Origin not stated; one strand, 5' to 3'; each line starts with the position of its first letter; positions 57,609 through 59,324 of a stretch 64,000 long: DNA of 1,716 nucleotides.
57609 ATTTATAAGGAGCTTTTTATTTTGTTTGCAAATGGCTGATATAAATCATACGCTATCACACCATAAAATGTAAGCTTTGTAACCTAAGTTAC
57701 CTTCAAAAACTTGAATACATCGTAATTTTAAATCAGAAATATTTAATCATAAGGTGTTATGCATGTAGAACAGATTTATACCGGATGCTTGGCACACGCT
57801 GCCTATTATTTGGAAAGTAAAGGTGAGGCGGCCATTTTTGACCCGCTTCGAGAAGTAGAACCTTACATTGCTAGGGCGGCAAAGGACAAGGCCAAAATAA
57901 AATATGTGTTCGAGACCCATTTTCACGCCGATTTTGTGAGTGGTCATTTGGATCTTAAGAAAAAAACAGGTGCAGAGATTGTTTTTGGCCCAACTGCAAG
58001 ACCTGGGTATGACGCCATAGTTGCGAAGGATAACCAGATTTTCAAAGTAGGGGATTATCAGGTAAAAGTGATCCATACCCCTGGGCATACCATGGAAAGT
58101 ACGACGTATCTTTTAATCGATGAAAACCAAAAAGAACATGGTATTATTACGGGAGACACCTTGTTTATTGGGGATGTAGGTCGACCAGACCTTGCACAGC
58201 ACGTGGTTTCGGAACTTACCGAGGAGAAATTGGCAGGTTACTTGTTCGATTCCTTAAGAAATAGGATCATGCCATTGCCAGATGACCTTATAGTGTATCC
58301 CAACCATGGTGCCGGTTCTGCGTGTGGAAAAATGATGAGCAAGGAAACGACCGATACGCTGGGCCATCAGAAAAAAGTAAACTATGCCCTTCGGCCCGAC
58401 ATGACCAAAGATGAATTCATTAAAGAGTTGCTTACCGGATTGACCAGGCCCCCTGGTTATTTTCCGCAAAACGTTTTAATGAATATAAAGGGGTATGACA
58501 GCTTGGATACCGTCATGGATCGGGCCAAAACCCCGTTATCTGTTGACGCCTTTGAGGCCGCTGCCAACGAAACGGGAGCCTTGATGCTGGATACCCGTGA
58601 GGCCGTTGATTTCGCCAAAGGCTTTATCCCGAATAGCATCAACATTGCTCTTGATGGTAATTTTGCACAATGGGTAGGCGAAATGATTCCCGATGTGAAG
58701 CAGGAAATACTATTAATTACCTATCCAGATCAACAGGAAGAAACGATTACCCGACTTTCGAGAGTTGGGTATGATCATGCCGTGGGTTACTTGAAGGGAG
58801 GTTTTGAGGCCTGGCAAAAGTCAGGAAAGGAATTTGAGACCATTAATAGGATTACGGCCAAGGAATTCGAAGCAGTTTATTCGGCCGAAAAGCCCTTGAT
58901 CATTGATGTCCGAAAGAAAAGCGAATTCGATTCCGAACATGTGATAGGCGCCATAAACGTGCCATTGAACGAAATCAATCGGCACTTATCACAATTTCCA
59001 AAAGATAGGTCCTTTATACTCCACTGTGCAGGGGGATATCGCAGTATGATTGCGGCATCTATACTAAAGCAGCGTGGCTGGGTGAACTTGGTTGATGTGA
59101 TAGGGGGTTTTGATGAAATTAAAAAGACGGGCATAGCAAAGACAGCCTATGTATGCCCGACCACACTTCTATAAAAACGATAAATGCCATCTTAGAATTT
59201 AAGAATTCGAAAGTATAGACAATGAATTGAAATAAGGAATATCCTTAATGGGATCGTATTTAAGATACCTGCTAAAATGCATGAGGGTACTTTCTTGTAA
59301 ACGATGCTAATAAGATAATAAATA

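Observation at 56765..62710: A second operator family (GTAAC-N4-GTTAC) with identical promoter geometry controls the sulfide-oxidation genes, with no regulator in sight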

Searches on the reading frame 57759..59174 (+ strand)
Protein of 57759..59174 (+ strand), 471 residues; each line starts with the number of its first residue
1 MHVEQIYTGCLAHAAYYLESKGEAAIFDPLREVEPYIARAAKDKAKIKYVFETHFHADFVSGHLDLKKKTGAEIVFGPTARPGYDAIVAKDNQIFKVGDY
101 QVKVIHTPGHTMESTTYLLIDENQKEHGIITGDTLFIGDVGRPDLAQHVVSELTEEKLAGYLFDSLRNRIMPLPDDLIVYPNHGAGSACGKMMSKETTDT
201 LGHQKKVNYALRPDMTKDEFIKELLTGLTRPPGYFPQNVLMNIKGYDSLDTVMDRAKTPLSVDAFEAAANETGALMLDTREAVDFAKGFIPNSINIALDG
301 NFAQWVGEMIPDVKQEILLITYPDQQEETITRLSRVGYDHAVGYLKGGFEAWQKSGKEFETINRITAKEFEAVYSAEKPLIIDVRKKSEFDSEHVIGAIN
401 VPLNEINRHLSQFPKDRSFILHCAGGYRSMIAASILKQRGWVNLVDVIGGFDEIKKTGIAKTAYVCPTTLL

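Call 8: search_protein_families(library=pfam, proteins=[window:57759-59174:+])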
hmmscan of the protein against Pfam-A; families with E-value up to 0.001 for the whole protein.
window:57759-59174:+ (471 aa): 2 families
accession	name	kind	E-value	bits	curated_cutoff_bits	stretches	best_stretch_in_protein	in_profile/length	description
PF00581.25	Rhodanese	-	1.7e-31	109.1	22.2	2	366-456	1-101/102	Rhodanese-like domain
PF00753.33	Lactamase_B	-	1.8e-11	44.8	22.7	1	9-145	2-161/196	Metallo-beta-lactamase superfamily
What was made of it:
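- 57759..59174 (+): Persulfide dioxygenase-rhodanese fusion gene (471 aa). Pfam Lactamase_B plus 2 Rhodanese stretches (call 8).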

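Call 14: find_related_loci(query=window:57759-59174:+, collection=genome_contigs, flank=10000)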
Query window:57759-59174:+ (471 aa) in genome_contigs; peptide patterns used: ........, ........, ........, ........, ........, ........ (x = any residue, [..] = any of these).
600 stretches matched a pattern (row limit reached: there are more); 534 encode a relative of the query (tblastn E <= 1e-3); the best 80 are kept; 80 distinct loci.
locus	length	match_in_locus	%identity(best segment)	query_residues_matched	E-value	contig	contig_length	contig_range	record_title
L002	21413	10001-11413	97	1-471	0e+0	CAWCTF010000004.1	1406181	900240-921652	MAG: uncultured Flavobacteriaceae bacterium isolate MFD05442.bin.2.54 genome assembly, contig: contig_27036, whole genom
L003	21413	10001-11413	85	1-471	0e+0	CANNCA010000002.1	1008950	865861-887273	uncultured Flavobacteriaceae bacterium isolate N2Y089-1.fasta genome assembly, contig: NODE_2, whole genome shotgun sequ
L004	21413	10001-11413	84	1-471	0e+0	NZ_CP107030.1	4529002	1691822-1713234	Maribacter halichondriae strain Hal144 chromosome, complete genome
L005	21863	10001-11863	84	1-471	0e+0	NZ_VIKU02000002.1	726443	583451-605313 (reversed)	Pelagihabitans pacificus strain TP-CH-4 Scaffold2, whole genome shotgun sequence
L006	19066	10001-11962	83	1-471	0e+0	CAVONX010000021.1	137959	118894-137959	MAG: uncultured Flavobacteriaceae bacterium isolate MFD09964.bin.1.24 genome assembly, contig: contig_83416, whole genom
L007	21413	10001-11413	83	1-471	0e+0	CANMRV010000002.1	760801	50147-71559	uncultured Flavobacteriaceae bacterium isolate 2-612-J.fasta genome assembly, contig: NODE_2, whole genome shotgun seque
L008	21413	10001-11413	84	1-471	0e+0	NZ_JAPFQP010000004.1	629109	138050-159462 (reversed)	Lentiprolixibacter aurantiacus strain M415 M415_ctg04, whole genome shotgun sequence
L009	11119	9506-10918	83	1-471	0e+0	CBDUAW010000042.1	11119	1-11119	MAG TPA_asm: uncultured Eudoraea sp. isolate ERR2431952_concoct_136 genome assembly, contig: ERZ23880211.4891, whole gen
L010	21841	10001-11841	83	1-471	0e+0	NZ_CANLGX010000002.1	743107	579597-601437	Uncultured Eudoraea sp. isolate 2-1786-n2.fasta NODE_2, whole genome shotgun sequence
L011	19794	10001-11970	82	1-471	0e+0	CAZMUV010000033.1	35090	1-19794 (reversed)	MAG TPA_asm: uncultured Maribacter sp. isolate SRP155585_co1_57 genome assembly, contig: NODE_357_length_35090_cov_26.02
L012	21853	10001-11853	83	1-471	0e+0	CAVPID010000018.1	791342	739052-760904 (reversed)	MAG: uncultured Flavobacteriaceae bacterium isolate MFD09964.bin.1.62 genome assembly, contig: contig_9997, whole genome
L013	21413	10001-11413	82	1-471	0e+0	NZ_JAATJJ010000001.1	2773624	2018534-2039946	Saonia flava strain DSM 29762 Ga0373348_01, whole genome shotgun sequence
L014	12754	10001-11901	83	1-471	0e+0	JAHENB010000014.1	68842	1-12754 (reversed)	MAG: Maribacter sp. isolate Ww89 NODE_544_length_68842_cov_17.261216, whole genome shotgun sequence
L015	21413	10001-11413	82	1-471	0e+0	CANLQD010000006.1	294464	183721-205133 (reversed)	uncultured Flavobacteriaceae bacterium isolate 920-3Z.fasta genome assembly, contig: NODE_6, whole genome shotgun sequen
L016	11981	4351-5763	82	1-471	0e+0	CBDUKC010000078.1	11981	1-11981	MAG TPA_asm: uncultured Maribacter sp. isolate SRR22808120_concoct_56 genome assembly, contig: ERZ25043458.4984, whole g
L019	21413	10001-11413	82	1-471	0e+0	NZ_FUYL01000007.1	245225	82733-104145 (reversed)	Maribacter arcticus strain DSM 23546, whole genome shotgun sequence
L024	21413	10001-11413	82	1-471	0e+0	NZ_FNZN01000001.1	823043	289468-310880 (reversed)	Maribacter orientalis strain DSM 16471, whole genome shotgun sequence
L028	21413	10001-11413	82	1-471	0e+0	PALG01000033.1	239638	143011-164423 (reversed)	MAG: Flavobacteriaceae bacterium isolate SAT49 MHASMcontig_1597324, whole genome shotgun sequence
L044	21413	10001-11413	82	1-471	0e+0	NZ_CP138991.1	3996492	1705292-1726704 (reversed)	Maribacter sp. R77961 chromosome, complete genome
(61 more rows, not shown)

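Call 27: search_protein_families(library=pfam, proteins=[L005:16999-18219:-, L011:8643-9032:+, L019:14540-15418:-, L010:19549-20850:+, L019:18715-19749:-, L019:19957-20484:+, L003:19150-20394:-, L024:6476-7837:-, L044:8204-9940:+, L004:16610-17242:+])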
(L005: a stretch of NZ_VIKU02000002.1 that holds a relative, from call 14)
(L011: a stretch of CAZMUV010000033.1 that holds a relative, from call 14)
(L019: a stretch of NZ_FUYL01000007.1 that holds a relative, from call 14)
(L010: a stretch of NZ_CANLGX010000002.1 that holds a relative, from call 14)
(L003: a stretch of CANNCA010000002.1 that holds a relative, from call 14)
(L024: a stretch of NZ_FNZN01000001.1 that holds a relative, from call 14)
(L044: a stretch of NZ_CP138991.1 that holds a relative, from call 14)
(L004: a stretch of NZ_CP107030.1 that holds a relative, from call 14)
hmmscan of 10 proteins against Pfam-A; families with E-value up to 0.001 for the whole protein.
L005:16999-18219:- (406 aa): 3 families
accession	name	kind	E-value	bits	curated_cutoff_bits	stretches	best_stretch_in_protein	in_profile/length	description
PF00174.25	Oxidored_molyb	-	9e-52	175.5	24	1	86-259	2-167/169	Oxidoreductase molybdopterin binding domain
PF03404.22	Mo-co_dimer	-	3.5e-20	72.9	22.7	1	287-405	3-137/138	Mo-co oxidoreductase dimerisation domain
PF17957.7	Big_7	-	0.00013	23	24.1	0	297-334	5-41/70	Bacterial Ig domain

L011:8643-9032:+ (129 aa): 1 family
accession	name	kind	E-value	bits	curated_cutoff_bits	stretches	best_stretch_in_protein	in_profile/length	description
PF06170.17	DUF983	-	5.6e-07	30.2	22.6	1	33-113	2-80/85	Protein of unknown function (DUF983)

L019:14540-15418:- (292 aa): 1 family
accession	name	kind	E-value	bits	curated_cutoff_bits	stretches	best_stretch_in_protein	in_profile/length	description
PF04116.19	FA_hydroxylase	-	1.6e-24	87.3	31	1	118-254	2-132/132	Fatty acid hydroxylase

L010:19549-20850:+ (433 aa): 1 family
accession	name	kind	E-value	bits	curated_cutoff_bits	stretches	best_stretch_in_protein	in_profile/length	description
PF02321.23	OEP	-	1.8e-39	135.9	22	2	28-228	3-184/187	Outer membrane efflux protein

L019:18715-19749:- (344 aa): 3 families
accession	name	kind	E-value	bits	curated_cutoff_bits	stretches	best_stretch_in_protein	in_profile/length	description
PF00034.26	Cytochrom_C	-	1.4e-12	49.2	21.3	1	199-285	2-88/90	Cytochrome c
PF21342.2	SoxA-TsdA_cyt-c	-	1.9e-12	47.5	27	1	97-176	13-87/88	SoxA/TsdA, cytochrome c domain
PF13442.11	Cytochrome_CBB3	-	5.8e-12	46.2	27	1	198-283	3-68/68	Cytochrome C oxidase, cbb3-type, subunit III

L019:19957-20484:+ (175 aa): 1 family
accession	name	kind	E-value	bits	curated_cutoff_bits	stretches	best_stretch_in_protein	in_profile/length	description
PF02635.20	DsrE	-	1.4e-14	54.7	22.7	1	88-174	32-114/116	DsrE/DsrF-like family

L003:19150-20394:- (414 aa): 3 families
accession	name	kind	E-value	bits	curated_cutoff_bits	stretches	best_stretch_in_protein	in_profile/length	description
PF07992.20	Pyr_redox_2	-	2.1e-12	47.5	26.1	1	3-296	2-282/291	Pyridine nucleotide-disulphide oxidoreductase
PF13454.12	NAD_binding_9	-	5.1e-06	27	21.8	1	5-38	1-34/155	FAD-NAD(P)-binding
PF21706.3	FCSD_central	-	9.6e-05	22.9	27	1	137-250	3-116/116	Sulfide dehydrogenase [flavocytochrome c] flavoprotein chain, central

L024:6476-7837:- (453 aa): 2 families
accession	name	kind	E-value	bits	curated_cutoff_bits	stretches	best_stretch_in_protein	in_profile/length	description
PF04055.27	Radical_SAM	-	3.8e-23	82.9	29.5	1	54-225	1-163/166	Radical SAM superfamily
PF06969.22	HemN_C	-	0.00038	20.9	24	1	363-427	1-67/67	HemN C-terminal domain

L044:8204-9940:+ (578 aa): 3 families
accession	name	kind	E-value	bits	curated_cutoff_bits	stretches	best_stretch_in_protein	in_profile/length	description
PF00916.26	Sulfate_transp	-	1.7e-113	379.6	23.2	1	20-389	1-380/380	Sulfate permease family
PF01740.26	STAS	-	7.7e-17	61.4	22.6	1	449-550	9-106/106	STAS domain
PF16983.11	MFS_MOT1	-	0.00068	20.4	30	1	262-362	23-107/111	Molybdate transporter of MFS superfamily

L004:16610-17242:+ (210 aa): 3 families
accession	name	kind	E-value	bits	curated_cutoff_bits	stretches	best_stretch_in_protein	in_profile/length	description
PF13545.12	HTH_Crp_2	-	1.6e-08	34.8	27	1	150-210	2-64/70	Crp-like helix-turn-helix domain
PF00027.35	cNMP_binding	-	3.2e-07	30.7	27.5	1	29-117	3-89/89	Cyclic nucleotide-binding domain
PF00325.26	Crp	-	0.0005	20.2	21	0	170-195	4-29/32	Bacterial regulatory proteins, crp family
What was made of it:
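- Pfam gives cNMP_binding + HTH_Crp_2 (call 27).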
